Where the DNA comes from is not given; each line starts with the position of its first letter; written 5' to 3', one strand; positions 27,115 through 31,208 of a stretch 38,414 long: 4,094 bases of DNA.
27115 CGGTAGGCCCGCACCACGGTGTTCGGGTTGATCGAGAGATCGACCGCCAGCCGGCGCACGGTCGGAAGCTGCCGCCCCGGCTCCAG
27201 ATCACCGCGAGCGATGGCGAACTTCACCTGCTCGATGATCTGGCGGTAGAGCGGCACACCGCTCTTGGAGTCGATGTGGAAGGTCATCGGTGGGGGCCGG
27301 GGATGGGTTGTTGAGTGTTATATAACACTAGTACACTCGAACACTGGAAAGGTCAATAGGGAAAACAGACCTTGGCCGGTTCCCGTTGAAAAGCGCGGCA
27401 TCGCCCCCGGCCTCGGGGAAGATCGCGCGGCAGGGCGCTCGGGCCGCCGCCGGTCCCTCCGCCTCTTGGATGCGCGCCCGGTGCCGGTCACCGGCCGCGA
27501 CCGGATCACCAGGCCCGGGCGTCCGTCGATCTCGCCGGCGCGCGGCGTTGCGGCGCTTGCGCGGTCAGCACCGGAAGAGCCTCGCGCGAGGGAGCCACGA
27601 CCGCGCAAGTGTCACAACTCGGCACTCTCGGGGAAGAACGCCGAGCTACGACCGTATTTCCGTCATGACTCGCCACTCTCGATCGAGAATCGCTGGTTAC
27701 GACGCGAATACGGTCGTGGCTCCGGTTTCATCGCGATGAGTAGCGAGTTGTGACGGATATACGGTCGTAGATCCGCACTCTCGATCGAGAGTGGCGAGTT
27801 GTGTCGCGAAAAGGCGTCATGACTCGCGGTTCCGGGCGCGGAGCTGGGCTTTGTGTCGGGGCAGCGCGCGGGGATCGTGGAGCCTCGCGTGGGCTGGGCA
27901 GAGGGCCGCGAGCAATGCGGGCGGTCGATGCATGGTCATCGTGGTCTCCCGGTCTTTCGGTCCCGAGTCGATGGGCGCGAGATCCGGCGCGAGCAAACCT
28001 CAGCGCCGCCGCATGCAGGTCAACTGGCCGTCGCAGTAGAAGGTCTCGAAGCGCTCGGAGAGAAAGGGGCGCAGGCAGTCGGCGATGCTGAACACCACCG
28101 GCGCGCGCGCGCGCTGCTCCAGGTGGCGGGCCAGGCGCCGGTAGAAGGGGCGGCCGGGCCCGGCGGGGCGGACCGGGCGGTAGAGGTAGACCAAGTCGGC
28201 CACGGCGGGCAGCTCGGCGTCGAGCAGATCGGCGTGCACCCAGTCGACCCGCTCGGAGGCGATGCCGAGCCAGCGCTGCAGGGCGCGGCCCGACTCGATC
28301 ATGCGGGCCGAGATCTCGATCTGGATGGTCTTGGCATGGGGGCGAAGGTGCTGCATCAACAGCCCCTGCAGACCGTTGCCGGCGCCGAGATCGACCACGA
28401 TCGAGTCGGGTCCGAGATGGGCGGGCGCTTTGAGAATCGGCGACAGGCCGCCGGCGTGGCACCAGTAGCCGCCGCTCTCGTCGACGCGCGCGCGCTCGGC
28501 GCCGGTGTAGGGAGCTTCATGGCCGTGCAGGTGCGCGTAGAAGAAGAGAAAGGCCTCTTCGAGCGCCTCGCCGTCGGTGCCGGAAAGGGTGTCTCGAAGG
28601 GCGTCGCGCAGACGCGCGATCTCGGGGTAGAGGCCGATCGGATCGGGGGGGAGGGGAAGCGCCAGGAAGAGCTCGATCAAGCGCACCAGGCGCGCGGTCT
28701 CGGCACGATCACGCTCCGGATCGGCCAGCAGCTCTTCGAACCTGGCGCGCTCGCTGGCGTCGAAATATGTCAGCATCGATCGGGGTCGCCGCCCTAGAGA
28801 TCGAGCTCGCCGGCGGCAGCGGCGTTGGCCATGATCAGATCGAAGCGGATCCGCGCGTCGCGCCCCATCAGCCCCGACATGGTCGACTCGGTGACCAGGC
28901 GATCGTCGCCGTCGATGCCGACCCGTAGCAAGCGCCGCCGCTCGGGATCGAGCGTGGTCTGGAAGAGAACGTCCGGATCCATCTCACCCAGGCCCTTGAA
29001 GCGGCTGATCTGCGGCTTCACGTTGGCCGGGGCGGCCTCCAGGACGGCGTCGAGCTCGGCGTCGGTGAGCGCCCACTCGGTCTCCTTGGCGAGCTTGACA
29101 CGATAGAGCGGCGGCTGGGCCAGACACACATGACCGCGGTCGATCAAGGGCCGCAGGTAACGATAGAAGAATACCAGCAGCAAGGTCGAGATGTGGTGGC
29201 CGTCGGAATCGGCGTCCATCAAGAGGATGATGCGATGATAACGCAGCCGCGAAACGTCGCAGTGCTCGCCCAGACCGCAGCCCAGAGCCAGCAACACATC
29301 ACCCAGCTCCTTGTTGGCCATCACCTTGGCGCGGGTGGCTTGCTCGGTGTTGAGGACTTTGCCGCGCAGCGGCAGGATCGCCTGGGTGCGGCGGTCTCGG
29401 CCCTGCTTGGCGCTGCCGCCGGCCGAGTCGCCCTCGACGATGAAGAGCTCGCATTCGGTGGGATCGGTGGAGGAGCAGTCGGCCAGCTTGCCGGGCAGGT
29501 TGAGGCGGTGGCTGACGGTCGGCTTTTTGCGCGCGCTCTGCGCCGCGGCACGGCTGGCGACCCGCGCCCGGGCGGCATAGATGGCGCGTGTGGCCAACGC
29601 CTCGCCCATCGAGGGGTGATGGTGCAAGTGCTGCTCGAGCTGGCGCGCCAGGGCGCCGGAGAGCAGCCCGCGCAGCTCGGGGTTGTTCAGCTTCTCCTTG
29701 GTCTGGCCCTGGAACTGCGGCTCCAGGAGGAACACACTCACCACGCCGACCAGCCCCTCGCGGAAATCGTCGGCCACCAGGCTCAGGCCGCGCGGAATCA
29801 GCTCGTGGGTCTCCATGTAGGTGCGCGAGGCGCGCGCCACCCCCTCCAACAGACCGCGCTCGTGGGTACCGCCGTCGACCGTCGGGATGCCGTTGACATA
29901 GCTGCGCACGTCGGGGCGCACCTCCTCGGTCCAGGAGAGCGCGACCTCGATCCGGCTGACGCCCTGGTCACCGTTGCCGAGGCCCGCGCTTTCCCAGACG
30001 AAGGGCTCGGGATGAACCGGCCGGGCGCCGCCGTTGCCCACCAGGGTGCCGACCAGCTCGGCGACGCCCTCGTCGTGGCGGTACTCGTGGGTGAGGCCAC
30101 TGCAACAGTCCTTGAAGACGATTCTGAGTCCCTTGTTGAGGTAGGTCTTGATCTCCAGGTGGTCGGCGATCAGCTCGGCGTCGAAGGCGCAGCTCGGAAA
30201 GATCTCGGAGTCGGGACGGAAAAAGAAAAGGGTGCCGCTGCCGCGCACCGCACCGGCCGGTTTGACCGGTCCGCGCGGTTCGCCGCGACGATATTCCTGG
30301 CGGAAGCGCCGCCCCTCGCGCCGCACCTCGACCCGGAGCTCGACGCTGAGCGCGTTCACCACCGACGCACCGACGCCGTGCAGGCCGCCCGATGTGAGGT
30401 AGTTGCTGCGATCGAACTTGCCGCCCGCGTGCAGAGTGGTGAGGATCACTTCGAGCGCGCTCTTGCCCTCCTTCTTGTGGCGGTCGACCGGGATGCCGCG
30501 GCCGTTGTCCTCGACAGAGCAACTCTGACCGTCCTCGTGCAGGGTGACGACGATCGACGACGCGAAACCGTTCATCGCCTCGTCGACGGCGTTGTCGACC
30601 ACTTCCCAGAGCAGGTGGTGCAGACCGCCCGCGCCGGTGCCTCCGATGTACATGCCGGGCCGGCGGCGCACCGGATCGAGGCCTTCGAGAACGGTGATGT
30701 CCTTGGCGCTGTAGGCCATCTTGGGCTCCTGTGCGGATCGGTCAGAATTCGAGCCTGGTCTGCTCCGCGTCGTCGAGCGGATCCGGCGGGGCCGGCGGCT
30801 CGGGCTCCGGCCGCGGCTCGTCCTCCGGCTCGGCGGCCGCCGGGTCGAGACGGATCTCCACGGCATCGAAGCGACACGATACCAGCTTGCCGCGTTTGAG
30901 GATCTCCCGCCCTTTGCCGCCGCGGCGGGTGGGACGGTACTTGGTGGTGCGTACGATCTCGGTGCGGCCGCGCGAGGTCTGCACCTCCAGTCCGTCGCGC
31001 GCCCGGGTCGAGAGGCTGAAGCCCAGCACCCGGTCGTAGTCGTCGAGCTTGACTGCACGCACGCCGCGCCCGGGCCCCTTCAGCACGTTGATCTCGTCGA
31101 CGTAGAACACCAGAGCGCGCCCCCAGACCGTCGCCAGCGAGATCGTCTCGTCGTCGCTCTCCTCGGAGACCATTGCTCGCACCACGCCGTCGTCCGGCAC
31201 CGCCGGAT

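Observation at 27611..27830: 220-bp mosaic of nested palindromes between the methyltransferase gene and the GntR promoter region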

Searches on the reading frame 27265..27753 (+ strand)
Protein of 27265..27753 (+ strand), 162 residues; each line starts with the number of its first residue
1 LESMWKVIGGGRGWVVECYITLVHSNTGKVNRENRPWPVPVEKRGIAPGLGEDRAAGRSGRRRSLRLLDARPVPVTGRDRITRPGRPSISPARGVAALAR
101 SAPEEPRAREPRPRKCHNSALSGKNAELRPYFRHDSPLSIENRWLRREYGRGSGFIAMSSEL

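Call 31: search_protein_families(library=pfam, proteins=[window:27265-27753:+], max_evalue=0.001)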
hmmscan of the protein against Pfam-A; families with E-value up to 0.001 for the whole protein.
window:27265-27753:+ (162 aa): 0 families

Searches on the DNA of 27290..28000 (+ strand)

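Call 62: search_rna_families(source=window, start=27290, end=28000, threshold=evalue, max_evalue=1)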
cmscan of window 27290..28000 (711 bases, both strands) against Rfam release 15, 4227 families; matches with E-value up to 1: 2.
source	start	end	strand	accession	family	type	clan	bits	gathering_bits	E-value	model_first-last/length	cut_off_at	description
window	27649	27716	+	RF03934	mir-m107-1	Gene; miRNA;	-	22.6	83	0.13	1-65/65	no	mir-m107-1 microRNA precursor family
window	27540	27624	+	RF03990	mir-4888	Gene; miRNA;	-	20.1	90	0.78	1-73/73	no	mir-4888 microRNA precursor family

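Call 86: search_dna_similar(query=window:27560-27900:+, collection=plasmids, mode=distant, max_evalue=0.001, max_rows=8)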
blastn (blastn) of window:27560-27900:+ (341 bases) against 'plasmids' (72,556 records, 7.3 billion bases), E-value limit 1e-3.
No match.

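Call 87: search_dna_similar(query=window:27560-27900:+, collection=phages, mode=distant, max_evalue=0.001, max_rows=8)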
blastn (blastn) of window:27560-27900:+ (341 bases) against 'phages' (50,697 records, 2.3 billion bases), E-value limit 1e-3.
No match.

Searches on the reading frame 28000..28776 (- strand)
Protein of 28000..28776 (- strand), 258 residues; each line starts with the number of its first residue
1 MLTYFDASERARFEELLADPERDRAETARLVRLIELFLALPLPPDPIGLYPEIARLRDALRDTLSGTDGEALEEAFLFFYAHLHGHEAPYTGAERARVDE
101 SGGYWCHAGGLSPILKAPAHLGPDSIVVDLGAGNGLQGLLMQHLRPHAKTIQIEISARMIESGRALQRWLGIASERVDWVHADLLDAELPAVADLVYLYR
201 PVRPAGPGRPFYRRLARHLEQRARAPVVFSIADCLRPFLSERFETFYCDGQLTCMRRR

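Call 8: search_protein_families(library=pfam, proteins=[window:28000-28776:-], max_evalue=0.01)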
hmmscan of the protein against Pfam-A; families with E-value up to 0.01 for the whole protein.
window:28000-28776:- (258 aa): 5 families
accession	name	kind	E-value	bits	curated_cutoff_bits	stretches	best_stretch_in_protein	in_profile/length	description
PF13649.12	Methyltransf_25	-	3e-06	28.2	27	1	127-219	1-93/97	Methyltransferase domain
PF13847.12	Methyltransf_31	-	0.0003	20.9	27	1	125-188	5-67/145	Methyltransferase domain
PF05175.20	MTS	-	0.00037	20.6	23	1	126-196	34-102/170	Methyltransferase small domain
PF08241.18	Methyltransf_11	-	0.00063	20.8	21.2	1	128-199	1-67/95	Methyltransferase domain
PF08242.18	Methyltransf_12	-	0.0068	17.5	30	0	128-203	1-76/98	Methyltransferase domain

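Call 23: find_homologous_proteins(query=window:28000-28776:-, max_evalue=1e-10)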
Query window:28000-28776:- (258 aa): 1214 proteins with E <= 1e-10 among 8000 candidates; the best 120 are listed.
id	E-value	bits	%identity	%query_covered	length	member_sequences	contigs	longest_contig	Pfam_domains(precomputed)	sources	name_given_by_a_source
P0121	2.6e-170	583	100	100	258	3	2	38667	PF13649.13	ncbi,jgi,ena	-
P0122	2.4e-96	340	61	97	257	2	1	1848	PF13649.13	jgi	jgi:hypothetical protein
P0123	1.6e-94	334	64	94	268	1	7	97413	-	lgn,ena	-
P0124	3.9e-94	333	61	98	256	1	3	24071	-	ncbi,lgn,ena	-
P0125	5.3e-94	333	63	96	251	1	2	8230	-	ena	-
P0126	1.5e-93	331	60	95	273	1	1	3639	-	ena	-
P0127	1.8e-93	331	61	96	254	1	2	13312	PF13649.13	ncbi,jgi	-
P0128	3.2e-93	330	62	97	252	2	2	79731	-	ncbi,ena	-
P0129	3.4e-93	330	62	97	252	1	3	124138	-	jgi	-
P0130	4.0e-93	330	62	94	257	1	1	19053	-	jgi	jgi:hypothetical protein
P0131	1.6e-92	328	62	96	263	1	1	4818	-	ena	-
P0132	2.2e-92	327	61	97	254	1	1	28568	-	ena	-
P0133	5.4e-92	326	62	97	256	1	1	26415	-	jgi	-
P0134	6.4e-92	326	64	96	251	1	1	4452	-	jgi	jgi:hypothetical protein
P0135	1.5e-91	325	62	96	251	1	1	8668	-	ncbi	-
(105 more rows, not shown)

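Call 24: find_encoding_contigs(protein=P0123, flank=4000, max_places=3)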
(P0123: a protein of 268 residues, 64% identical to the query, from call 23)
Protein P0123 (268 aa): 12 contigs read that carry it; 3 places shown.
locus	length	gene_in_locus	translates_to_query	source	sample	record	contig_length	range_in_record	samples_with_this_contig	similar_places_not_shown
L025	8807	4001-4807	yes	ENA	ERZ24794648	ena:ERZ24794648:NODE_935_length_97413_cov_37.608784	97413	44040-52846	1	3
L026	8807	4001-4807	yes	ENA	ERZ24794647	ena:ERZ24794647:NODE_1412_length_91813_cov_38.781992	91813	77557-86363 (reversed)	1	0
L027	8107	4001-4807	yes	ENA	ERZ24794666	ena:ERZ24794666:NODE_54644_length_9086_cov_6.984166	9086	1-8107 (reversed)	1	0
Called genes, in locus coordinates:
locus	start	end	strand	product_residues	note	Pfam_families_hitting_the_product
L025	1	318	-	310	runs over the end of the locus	PF02665:Nitrate_red_gam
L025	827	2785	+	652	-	PF24251:DUF7453 (weak)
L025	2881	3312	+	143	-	-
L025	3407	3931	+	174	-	-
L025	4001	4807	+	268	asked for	-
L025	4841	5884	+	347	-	-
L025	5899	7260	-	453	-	PF00884:Sulfatase, PF01663:Phosphodiest, PF16347:SGSH_C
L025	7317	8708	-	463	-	-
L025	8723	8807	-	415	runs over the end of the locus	-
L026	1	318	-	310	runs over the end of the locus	PF02665:Nitrate_red_gam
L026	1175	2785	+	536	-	PF24251:DUF7453 (weak)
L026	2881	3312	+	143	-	-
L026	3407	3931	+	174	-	-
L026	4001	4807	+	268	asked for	-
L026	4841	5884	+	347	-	-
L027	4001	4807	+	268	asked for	-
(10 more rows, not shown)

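Call 25: find_encoding_contigs(protein=P0129, flank=4000, max_places=3)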
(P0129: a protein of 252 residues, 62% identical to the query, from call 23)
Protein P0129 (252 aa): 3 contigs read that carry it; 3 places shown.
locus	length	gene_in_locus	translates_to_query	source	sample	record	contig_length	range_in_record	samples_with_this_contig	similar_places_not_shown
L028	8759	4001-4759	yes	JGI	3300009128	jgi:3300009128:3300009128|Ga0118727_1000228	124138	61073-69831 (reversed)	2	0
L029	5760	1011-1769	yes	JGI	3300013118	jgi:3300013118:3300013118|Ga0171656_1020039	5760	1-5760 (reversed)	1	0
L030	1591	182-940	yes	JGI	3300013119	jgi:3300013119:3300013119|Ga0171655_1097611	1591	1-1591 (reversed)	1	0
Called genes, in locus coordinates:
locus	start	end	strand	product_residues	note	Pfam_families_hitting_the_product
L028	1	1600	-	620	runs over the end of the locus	PF00142:Fer4_NifH (faint), PF01656:CbiA, PF02374:ArsA_ATPase (faint), PF09140:MipZ (faint), PF10609:ParA, PF13614:AAA_31 (weak), PF01656:CbiA, PF14697:Fer4_21, +9 more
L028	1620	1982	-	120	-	PF02579:Nitro_FeMo-Co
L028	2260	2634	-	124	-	PF02001:DUF134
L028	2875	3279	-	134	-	PF02579:Nitro_FeMo-Co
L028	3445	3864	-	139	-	PF00571:CBS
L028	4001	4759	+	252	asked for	-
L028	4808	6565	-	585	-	PF01839:FG-GAP (faint), PF13517:FG-GAP_3, PF07593:UnbV_ASPIC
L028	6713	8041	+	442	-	-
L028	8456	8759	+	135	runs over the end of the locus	PF13484:Fer4_16 (faint), PF14697:Fer4_21 (faint), PF13183:Fer4_8, PF13187:Fer4_9 (weak), PF13534:Fer4_17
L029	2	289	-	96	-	?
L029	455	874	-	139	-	PF00571:CBS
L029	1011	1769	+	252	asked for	-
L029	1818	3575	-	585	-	PF01839:FG-GAP (faint), PF13517:FG-GAP_3, PF07593:UnbV_ASPIC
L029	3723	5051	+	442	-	-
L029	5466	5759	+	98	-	?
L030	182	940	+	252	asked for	-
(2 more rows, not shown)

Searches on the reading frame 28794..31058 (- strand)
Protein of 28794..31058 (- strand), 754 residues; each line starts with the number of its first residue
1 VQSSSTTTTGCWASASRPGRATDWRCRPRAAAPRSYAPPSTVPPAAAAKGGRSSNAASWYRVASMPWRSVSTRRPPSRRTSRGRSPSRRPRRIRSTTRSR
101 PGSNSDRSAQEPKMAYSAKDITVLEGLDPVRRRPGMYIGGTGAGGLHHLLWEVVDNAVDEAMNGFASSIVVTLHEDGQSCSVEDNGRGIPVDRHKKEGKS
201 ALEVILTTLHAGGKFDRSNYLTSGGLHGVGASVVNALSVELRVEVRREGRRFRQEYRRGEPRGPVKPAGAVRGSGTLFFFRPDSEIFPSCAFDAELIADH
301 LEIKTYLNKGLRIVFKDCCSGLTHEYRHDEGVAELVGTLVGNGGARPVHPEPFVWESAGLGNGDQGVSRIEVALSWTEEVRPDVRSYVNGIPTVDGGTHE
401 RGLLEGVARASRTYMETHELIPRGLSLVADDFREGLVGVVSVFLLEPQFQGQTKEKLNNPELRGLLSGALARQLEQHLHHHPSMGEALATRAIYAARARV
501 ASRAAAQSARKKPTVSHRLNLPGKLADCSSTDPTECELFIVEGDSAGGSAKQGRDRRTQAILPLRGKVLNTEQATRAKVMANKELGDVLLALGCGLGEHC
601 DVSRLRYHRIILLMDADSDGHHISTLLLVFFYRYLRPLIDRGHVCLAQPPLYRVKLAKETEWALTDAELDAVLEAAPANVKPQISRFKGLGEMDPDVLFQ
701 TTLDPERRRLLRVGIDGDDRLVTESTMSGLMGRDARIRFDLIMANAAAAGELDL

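Call 8: search_protein_families(library=pfam, proteins=[window:28794-31058:-], max_evalue=0.01)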
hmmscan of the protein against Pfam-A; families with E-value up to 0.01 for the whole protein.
window:28794-31058:- (754 aa): 5 families
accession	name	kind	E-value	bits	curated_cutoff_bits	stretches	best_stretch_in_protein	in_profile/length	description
PF00204.31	DNA_gyraseB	-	1.2e-37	129.5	27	1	365-506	29-171/173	DNA gyrase B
PF00986.26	DNA_gyraseB_C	-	4.5e-18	65.6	29.8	1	681-742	3-62/63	DNA gyrase B subunit, carboxyl terminus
PF02518.31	HATPase_c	-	8e-17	62.1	26.4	1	145-253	5-94/111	Histidine kinase-, DNA gyrase B-, and HSP90-like ATPase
PF01751.28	Toprim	-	2.8e-15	56.7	23.1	1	537-640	1-89/96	Toprim domain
PF13589.12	HATPase_c_3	-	0.0092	16.4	25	0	150-193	7-49/137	Histidine kinase-, DNA gyrase B-, and HSP90-like ATPase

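Call 45: list_cluster_members(proteins=[P0001, P0121, window:28794-30719:-, window:25744-26913:-, P0241, P0242])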
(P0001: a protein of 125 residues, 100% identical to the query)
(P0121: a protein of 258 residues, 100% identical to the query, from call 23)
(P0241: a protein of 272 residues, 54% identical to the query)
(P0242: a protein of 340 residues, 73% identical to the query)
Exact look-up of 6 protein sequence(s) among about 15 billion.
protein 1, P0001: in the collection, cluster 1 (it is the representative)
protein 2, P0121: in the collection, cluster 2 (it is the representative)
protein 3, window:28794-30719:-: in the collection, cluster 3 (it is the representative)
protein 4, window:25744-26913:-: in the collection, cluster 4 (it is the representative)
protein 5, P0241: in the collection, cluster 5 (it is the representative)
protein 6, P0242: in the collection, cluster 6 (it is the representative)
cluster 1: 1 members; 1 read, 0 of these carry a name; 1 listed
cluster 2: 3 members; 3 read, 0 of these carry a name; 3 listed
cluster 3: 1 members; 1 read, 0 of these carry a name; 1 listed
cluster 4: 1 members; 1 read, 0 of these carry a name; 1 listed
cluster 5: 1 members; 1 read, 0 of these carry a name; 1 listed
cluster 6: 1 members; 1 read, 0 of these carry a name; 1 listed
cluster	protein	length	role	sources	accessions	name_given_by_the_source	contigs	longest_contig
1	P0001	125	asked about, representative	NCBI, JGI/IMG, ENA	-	-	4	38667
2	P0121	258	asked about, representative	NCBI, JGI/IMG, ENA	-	-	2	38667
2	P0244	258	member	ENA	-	-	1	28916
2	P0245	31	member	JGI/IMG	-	-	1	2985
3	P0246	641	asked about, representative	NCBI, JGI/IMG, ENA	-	-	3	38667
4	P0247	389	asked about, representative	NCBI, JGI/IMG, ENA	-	-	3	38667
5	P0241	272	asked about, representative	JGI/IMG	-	-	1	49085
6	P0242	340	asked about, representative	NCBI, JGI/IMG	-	-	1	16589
